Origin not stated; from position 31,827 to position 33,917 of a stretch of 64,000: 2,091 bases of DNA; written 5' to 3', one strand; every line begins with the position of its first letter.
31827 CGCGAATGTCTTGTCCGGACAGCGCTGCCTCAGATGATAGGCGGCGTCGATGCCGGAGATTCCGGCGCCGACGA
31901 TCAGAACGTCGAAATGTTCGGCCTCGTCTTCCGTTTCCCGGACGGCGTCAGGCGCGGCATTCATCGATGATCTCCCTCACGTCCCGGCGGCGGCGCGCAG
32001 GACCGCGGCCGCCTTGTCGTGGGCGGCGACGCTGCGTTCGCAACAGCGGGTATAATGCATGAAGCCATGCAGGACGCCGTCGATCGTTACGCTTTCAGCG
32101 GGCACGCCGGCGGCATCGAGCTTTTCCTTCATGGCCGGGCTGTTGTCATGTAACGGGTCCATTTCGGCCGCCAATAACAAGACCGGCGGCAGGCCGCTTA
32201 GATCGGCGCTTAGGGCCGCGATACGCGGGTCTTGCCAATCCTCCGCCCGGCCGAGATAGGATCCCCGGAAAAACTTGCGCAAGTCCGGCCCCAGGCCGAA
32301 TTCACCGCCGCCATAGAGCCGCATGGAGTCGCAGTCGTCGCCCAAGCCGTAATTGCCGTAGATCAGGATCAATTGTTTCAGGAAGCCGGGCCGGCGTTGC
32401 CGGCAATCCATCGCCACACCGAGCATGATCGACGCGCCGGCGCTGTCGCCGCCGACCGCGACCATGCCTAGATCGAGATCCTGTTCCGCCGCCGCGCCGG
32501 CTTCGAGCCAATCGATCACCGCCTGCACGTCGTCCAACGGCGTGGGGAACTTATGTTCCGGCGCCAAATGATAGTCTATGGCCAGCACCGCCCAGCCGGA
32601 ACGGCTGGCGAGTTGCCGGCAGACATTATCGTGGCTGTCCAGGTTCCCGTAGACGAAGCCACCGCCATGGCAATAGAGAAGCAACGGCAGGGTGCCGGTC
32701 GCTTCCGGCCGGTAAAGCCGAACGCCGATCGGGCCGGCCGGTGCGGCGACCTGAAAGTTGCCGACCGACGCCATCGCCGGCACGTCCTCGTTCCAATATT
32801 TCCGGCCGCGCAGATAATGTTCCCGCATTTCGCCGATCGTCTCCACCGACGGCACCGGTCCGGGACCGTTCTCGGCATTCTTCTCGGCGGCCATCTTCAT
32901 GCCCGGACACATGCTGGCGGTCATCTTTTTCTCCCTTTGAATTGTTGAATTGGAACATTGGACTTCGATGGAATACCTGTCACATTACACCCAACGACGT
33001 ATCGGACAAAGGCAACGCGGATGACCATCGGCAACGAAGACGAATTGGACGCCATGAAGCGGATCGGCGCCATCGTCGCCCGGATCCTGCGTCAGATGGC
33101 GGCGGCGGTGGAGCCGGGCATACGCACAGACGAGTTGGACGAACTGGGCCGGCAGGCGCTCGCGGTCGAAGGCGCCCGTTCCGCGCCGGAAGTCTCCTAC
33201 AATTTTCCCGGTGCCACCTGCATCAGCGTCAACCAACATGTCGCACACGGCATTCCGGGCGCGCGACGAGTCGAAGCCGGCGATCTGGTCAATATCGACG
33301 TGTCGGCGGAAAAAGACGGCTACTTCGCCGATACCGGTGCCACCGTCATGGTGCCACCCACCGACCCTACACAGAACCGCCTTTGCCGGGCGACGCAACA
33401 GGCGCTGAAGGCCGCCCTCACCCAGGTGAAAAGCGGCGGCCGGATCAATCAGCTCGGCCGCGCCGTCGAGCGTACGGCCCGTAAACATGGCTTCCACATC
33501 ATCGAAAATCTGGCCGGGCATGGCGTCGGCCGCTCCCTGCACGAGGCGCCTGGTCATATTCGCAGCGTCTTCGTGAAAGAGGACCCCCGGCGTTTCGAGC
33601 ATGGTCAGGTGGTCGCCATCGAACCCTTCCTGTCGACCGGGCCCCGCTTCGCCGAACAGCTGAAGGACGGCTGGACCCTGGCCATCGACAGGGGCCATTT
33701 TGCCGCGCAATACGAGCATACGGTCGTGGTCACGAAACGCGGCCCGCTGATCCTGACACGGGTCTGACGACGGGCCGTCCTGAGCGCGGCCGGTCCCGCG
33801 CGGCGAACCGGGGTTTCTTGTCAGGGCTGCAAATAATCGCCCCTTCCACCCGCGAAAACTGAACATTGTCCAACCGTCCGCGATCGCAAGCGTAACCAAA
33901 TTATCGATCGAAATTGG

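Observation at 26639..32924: Compact cluster: LLM oxidoreductase, TPR-PCP-thioesterase fusion, stand-alone adenylating enzyme, Baeyer-Villiger-type monooxygenase, esterase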

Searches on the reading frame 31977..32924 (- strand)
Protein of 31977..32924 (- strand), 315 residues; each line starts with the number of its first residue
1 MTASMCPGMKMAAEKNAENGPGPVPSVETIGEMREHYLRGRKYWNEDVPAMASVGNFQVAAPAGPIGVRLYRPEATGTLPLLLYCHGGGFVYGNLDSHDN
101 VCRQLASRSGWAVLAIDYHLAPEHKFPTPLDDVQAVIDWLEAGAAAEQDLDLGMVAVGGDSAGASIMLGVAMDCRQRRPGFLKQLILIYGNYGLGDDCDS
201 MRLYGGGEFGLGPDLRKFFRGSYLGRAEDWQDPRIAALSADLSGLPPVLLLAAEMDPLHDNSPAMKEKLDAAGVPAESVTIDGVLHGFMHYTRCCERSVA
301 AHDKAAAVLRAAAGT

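Call 3: search_protein_families(library=pfam, proteins=[window:31977-32924:-], max_evalue=0.01)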
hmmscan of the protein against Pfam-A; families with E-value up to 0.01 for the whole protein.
window:31977-32924:- (315 aa): 5 families
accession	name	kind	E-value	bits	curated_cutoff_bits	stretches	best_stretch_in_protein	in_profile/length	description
PF07859.19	Abhydrolase_3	-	1.1e-54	185.8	25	1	82-289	1-209/210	alpha/beta hydrolase fold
PF20434.5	BD-FAE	-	2.4e-15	57.1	26.8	1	70-168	3-104/215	BD-FAE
PF07224.18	Chlorophyllase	-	1.3e-05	24.6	26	1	60-175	23-138/301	Chlorophyllase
PF10340.15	Say1_Mug180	-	0.004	16.5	21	1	79-188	122-231/374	Steryl acetyl hydrolase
PF01738.24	DLH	-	0.0094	16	21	0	246-303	144-204/217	Dienelactone hydrolase family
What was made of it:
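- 31977..32924 (-): Hormone-sensitive-lipase-family esterase (315 aa; HGGG, GDSAG). First gene of the minus-strand operon. Call 3: Abhydrolase_3 E 1e-54.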

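Call 4: search_protein_families(library=ncbifam, proteins=[window:31977-32924:-], max_evalue=0.001)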
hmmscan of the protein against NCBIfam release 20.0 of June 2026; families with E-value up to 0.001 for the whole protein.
window:31977-32924:- (315 aa): 7 families
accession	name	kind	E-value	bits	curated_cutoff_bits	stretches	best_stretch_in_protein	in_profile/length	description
NF007547.0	PRK10162.1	equivalog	6.4e-71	238.9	389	1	6-307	14-313/321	acetyl esterase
NF058653.1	LipP1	equivalog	3.6e-70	236.2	350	1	30-307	23-298/300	LipP1 family hormone-sensitive lipase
NF033149.0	CHL_hydrolase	equivalog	1.3e-53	182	500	1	48-312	43-308/310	chloramphenicol hydrolase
NF058649.1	GTSAG_HSLs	subfamily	1.3e-27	97.1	380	1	66-304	75-304/312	GTSAG motif subfamily hormone-sensitive lipase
NF058651.1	GESAG_HSLs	subfamily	1.1e-21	77.2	430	1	73-306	61-289/296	GESAG motif subfamily hormone-sensitive lipase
NF058650.1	GCSAG_HSLs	subfamily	5.9e-16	58.9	410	1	81-297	87-298/314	GCSAG motif subfamily hormone-sensitive lipase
NF052354.1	EstLipQMycob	equivalog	5.7e-06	25.2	700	1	80-172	166-257/418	esterase LipQ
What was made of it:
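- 31977..32924 (-): Call 4: Aes 239 bits and LipP1 236 bits, both below their cutoffs.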

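Call 56: search_protein_families(library=ncbifam, proteins=[L006:658-1488:+, L006:1485-1763:+, L006:1770-2555:+, L006:2570-3355:+, L006:3369-4829:+, L006:4841-5686:+, L006:5619-6371:-, L006:6509-7381:+, L006:7378-9510:-, L120:476-1585:+], max_evalue=0.00001)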
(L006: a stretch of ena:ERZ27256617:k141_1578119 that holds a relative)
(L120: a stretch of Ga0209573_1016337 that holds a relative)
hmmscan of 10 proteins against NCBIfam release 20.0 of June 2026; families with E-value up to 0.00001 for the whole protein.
L006:658-1488:+ (276 aa): 15 families
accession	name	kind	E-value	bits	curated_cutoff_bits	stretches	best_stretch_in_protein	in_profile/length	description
NF040959.1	MamA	equivalog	5.6e-20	71.7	200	1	132-250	87-203/204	magnetosome protein MamA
TIGR02521.1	type_IV_pilW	equivalog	5e-18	65.5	154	1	151-257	31-135/234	type IV pilus biogenesis/stability protein PilW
TIGR02917.1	PEP_TPR_lipo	equivalog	2.7e-16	58.6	312.2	1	28-263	443-678/899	XrtA/PEP-CTERM system TPR-repeat protein PrsT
NF033762.1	social_mot_Tgl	equivalog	4.5e-15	55.7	225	1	184-262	29-108/252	social motility TPR repeat lipoprotein Tgl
NF033758.1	gliding_GltE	equivalog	3.5e-13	49.3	225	1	35-214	71-250/411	adventurous gliding motility TPR repeat lipoprotein GltE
TIGR02552.1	LcrH_SycD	equivalog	2.5e-12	46.6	104.8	0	146-220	46-120/136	SycD/LcrH family type III secretion system chaperone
NF033920.0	C39_PA2778_fam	equivalog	2.8e-11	43.3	150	1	162-251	166-255/255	PA2778 family cysteine peptidase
TIGR03939.1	PGA_TPR_OMP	equivalog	4.1e-11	41.8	366.65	1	28-189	31-191/800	poly-beta-1,6 N-acetyl-D-glucosamine export porin PgaA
NF008757.0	PRK11788.1-5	equivalog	2.2e-08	33.7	363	0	22-77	186-241/388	lipopolysaccharide assembly protein LapB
NF008391.2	PRK11189.1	equivalog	1e-07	31.7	250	0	184-262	63-140/297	lipoprotein NlpI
TIGR00990.1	3a0801s09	subfamily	1.4e-07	30.6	757.25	0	173-254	420-501/615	mitochondrial import receptor subunit TOM70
NF047507.1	TPR_BatC_Lepto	exception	1.7e-07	31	175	0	225-268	101-144/214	TPR repeat-containing protein BatC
NF047558.1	TPR_END_plus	domain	7.5e-07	29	32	0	225-257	4-37/56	TPR end-of-group domain-containing protein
NF002725.1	PRK02603.1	equivalog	9.8e-07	28.9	143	0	173-242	56-128/173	photosystem I assembly protein Ycf3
NF052415.1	T3SS_chap_SctY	equivalog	9.6e-06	26.1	70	0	152-214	40-105/106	type III secretion apparatus assembly chaperone SctY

L006:1485-1763:+ (92 aa): 5 families
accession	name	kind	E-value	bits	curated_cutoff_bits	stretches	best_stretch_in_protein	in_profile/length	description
NF047350.1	aureusi_NRPS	equivalog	1.6e-14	51.8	2500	1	7-90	895-978/2373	aureusimine non-ribosomal peptide synthetase AusA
NF004282.0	PRK05691.1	subfamily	3.9e-11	39.7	4090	1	13-88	1631-1706/4334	non-ribosomal peptide synthase/polyketide synthase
NF038078.1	NRPS_MxcG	equivalog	5.6e-08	30.5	2300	1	18-91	972-1045/1442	myxochelin non-ribosomal peptide synthetase MxcG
TIGR03443.1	alpha_am_amid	equivalog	3.7e-07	27.9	1030.1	1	19-90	847-920/1390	L-aminoadipate-semialdehyde dehydrogenase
NF041803.1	NRPS_SolG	exception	5.2e-06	24.3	2200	1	14-87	1083-1155/1163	solanimycin non-ribosomal peptide synthetase SolG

L006:1770-2555:+ (261 aa): 0 families

L006:2570-3355:+ (261 aa): 0 families

L006:3369-4829:+ (486 aa): 101 families (the best 25 are shown)
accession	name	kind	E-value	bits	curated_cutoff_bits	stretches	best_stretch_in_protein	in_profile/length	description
NF004837.0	PRK06187.1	subfamily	5.5e-93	312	476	1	1-479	8-518/531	long-chain-fatty-acid--CoA ligase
NF005676.0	PRK07470.1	equivalog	8.5e-74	249.1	774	1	1-479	20-525/544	acyl-CoA synthetase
NF006182.0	PRK08316.1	subfamily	1.7e-70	238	663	1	3-478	13-512/523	fatty acyl-CoA synthetase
NF002966.0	PRK03640.1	equivalog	2.4e-67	227.6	556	1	9-481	10-478/483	o-succinylbenzoate--CoA ligase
NF005307.0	PRK06839.1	equivalog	1.8e-66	224.8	748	1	4-485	5-495/496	o-succinylbenzoate--CoA ligase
NF004511.1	PRK05852.1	equivalog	2.6e-64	217.7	650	1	3-481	1-502/505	FadD7 family fatty acid--CoA ligase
NF052269.1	Staph_lig_FadD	equivalog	2.4e-63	214.2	650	1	5-483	4-493/499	long-chain-fatty-acid--CoA ligase FadD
NF006572.0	PRK09088.1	equivalog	4e-62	210.5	696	1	4-480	4-484/491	acyl-CoA synthetase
NF004114.0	PRK05605.1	equivalog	6.6e-62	209.6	766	2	141-479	221-565/575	long-chain-fatty-acid--CoA ligase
NF004808.0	PRK06155.1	equivalog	3e-59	200.7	722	2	123-479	165-518/542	ATP-dependent acyl-CoA ligase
TIGR01923.1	menE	equivalog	2.7e-58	197.9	330.15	1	28-479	1-442/442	o-succinylbenzoate--CoA ligase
NF004797.0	PRK06145.1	equivalog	6.7e-58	196.2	850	1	1-479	2-491/499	acyl-CoA synthetase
NF009071.0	PRK12406.1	subfamily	2.8e-57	194.3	701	2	144-479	157-498/510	acyl-CoA synthetase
NF005801.1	PRK07656.1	equivalog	6.5e-57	193.3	657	1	5-479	5-499/500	FadD3 family acyl-CoA ligase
NF052580.1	Str24CoAsynCasG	equivalog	7.2e-57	192.9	750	1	23-479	62-546/548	steroid-24-oyl-CoA synthetase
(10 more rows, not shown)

L006:4841-5686:+ (281 aa): 3 families
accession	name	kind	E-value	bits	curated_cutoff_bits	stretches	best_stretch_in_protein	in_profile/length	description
NF042922.1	4PPT_HetI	equivalog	3.7e-32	111.5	370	1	14-236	4-224/235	4'-phosphopantetheinyl transferase HetI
NF007676.0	PRK10351.1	equivalog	1e-13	51.3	174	1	96-189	54-145/195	4'-phosphopantetheinyl transferase AcpT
TIGR00556.1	pantethn_trn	domain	8.2e-07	29.2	45.35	1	132-193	5-70/128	phosphopantetheine--protein transferase domain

L006:5619-6371:- (250 aa): 0 families

L006:6509-7381:+ (290 aa): 1 family
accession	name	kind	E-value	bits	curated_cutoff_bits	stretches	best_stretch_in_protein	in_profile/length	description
TIGR03212.1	uraD_N-term-dom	equivalog_domain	6.7e-29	100.9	424.6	1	64-284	69-291/297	allantoinase PuuE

L006:7378-9510:- (710 aa): 20 families
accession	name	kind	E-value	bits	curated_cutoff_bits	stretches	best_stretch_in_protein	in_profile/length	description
NF040959.1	MamA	equivalog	1.9e-28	99.3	200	2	10-142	70-202/204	magnetosome protein MamA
NF033762.1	social_mot_Tgl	equivalog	3.2e-27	95.5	225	3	130-201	48-120/252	social motility TPR repeat lipoprotein Tgl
TIGR02917.1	PEP_TPR_lipo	equivalog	6.3e-23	80.6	312.2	2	23-177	681-833/899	XrtA/PEP-CTERM system TPR-repeat protein PrsT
TIGR02521.1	type_IV_pilW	equivalog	2.4e-21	76.3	154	2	84-190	36-141/234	type IV pilus biogenesis/stability protein PilW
NF033758.1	gliding_GltE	equivalog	3.8e-16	59.1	225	2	205-280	76-146/411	adventurous gliding motility TPR repeat lipoprotein GltE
NF049992.1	NGTferase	equivalog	3.9e-16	58.8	1000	1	412-684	323-587/614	UDP-glucose:protein N-beta-glucosyltransferase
NF033920.0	C39_PA2778_fam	equivalog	1.4e-14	54.1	150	1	88-176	165-253/255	PA2778 family cysteine peptidase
TIGR02552.1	LcrH_SycD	equivalog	8.5e-14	51.4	104.8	1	75-146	48-119/136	SycD/LcrH family type III secretion system chaperone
NF008391.2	PRK11189.1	equivalog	2.6e-13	50.1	250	0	68-136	88-156/297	lipoprotein NlpI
NF047507.1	TPR_BatC_Lepto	exception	7.4e-12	45.2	175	0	94-153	73-136/214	TPR repeat-containing protein BatC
NF052415.1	T3SS_chap_SctY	equivalog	4.8e-11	43.1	70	1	47-141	8-105/106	type III secretion apparatus assembly chaperone SctY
TIGR00540.1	TPR_hemY_coli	hypoth_equivalog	5.2e-10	38.6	142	1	10-137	260-383/385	heme biosynthesis-associated TPR protein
NF008520.0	PRK11447.1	equivalog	2.2e-09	35.7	858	0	52-114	276-338/1157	cellulose synthase complex outer membrane protein BcsC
NF053607.1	CHU_0125_OmpA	equivalog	2.9e-09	36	620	0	62-145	36-119/639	CHU_0125 family OmpA-like outer membrane integrity protein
TIGR03939.1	PGA_TPR_OMP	equivalog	1.2e-08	33.7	366.65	1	63-169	104-210/800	poly-beta-1,6 N-acetyl-D-glucosamine export porin PgaA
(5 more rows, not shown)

L120:476-1585:+ (369 aa): 6 families
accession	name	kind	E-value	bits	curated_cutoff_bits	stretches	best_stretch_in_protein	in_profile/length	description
TIGR03443.1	alpha_am_amid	equivalog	6.4e-09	33.7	1030.1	1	39-129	846-939/1390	L-aminoadipate-semialdehyde dehydrogenase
NF004282.0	PRK05691.1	subfamily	6.6e-09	32.3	4090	1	44-124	1641-1721/4334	non-ribosomal peptide synthase/polyketide synthase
NF007605.2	PRK10252.1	equivalog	1.1e-08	33.1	2400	1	34-230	968-1165/1292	enterobactin non-ribosomal peptide synthetase EntF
NF047350.1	aureusi_NRPS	equivalog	5.6e-06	23.5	2500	1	44-110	911-977/2373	aureusimine non-ribosomal peptide synthetase AusA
NF040607.1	mycolic_Pks13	equivalog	6.7e-06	23.8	2100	0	124-231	1414-1516/1680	polyketide synthase Pks13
NF041592.1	carboxyl_red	equivalog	8.4e-06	23.7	1300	0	42-114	642-717/1160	carboxylic acid reductase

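Call 78: search_protein_families(library=pfam, proteins=[L009:4483-6654:-, L009:6740-7498:+, L009:7419-8141:+, L009:8445-9524:+, L095:614-2059:-, L095:8216-10300:+, L095:10670-12451:-, L095:12508-13812:+, L125:4932-7382:+, L125:3551-4258:+], max_evalue=0.00001)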
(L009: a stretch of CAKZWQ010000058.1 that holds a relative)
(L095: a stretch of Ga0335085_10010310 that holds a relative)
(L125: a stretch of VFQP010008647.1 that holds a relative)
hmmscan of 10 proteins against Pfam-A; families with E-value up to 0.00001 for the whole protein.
L009:4483-6654:- (723 aa): 3 families
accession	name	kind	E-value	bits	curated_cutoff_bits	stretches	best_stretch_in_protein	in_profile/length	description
PF08497.15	Radical_SAM_N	-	1.7e-138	461.4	25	1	35-382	1-301/301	Radical SAM N-terminal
PF11842.13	DUF3362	-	4.7e-42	144.2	27.6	1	597-700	1-107/151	Domain of unknown function (DUF3362)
PF04055.27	Radical_SAM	-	1.5e-12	48.4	29.5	1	385-589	3-166/166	Radical SAM superfamily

L009:6740-7498:+ (252 aa): 1 family
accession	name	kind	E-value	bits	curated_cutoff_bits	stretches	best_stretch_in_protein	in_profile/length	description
PF01936.24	NYN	-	4.1e-34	118.6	24.2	1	6-150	1-144/145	NYN domain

L009:7419-8141:+ (240 aa): 2 families
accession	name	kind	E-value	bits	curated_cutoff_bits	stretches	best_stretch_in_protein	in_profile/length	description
PF03364.25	Polyketide_cyc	-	4.4e-07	30.6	23.4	1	86-208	1-117/126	Polyketide cyclase / dehydrase and lipid transport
PF10604.15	Polyketide_cyc2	-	5e-07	30.5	27.4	1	79-202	3-120/142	Polyketide cyclase / dehydrase and lipid transport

L009:8445-9524:+ (359 aa): 3 families
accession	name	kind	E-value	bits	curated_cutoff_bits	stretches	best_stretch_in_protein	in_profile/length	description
PF01738.24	DLH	-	5.2e-16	59.3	21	1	85-279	9-199/217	Dienelactone hydrolase family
PF00326.27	Peptidase_S9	-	3.2e-11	43.6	22.6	1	223-272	143-192/213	Prolyl oligopeptidase family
PF07859.19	Abhydrolase_3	-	3.1e-06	27.5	25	0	145-190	44-92/210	alpha/beta hydrolase fold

L095:614-2059:- (481 aa): 2 families
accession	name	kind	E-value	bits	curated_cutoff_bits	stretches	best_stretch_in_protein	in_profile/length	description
PF02530.20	Porin_2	-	2.9e-19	70.1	22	1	72-449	23-320/357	Porin subfamily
PF19577.5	DcaP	-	7.4e-13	48.7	27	1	146-459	111-388/410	DcaP outer membrane protein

L095:8216-10300:+ (694 aa): 3 families
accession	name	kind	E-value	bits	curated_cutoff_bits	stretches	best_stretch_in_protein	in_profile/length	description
PF01968.24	Hydantoinase_A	-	1.1e-84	284.6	22.9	1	206-501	1-289/291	Hydantoinase/oxoprolinase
PF05378.19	Hydant_A_N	-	7.4e-53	179.3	25.2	1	9-184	1-174/176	Hydantoinase/oxoprolinase N-terminal region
PF19278.4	Hydant_A_C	-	4.3e-11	43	21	1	531-687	27-187/193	Hydantoinase/oxoprolinase C-terminal domain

L095:10670-12451:- (593 aa): 0 families

L095:12508-13812:+ (434 aa): 3 families
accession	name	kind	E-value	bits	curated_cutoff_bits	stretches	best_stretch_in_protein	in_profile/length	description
PF13458.12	Peripla_BP_6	-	1.8e-52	179.5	31.7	1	47-409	2-339/343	Periplasmic binding protein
PF01094.35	ANF_receptor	-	5.2e-16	59.1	25.4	1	97-288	19-210/353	Receptor family ligand binding region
PF13433.12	Peripla_BP_5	-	3.3e-09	36.8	27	1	47-150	1-89/363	Periplasmic binding protein domain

L125:4932-7382:+ (816 aa): 5 families
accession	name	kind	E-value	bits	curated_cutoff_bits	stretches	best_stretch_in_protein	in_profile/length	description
PF01266.30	DAO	-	3.1e-63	214.9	27.9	1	9-373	1-353/353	FAD dependent oxidoreductase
PF01571.26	GCV_T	-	1.3e-61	208.5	25.6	1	434-703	2-254/255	Aminomethyltransferase folate-binding domain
PF08669.17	GCV_T_C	-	3e-19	69.1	25.9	1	728-806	1-78/80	Glycine cleavage T-protein C-terminal barrel domain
PF16350.10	FAO_M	-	1.2e-17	64.3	27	1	376-431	1-56/56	FAD dependent oxidoreductase central domain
PF13738.12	Pyr_redox_3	-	7.8e-07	29.1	30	0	11-44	1-34/305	Pyridine nucleotide-disulphide oxidoreductase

L125:3551-4258:+ (235 aa): 0 families

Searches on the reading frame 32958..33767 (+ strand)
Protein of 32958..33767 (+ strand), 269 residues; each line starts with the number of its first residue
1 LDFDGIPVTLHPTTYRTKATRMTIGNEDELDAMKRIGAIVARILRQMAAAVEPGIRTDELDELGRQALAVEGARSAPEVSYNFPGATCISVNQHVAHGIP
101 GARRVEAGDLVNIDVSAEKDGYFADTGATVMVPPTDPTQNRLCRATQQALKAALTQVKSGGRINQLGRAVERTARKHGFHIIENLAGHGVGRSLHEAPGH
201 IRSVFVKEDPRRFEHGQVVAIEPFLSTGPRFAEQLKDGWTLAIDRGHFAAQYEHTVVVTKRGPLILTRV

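Call 29: search_protein_families(library=pfam, proteins=[window:32958-33767:+], max_evalue=0.00001)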
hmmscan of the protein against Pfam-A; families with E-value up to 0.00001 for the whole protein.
window:32958-33767:+ (269 aa): 1 family
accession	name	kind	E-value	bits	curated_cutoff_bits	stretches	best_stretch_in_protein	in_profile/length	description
PF00557.29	Peptidase_M24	-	1.5e-44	152.7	23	1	32-260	2-208/208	Metallopeptidase family M24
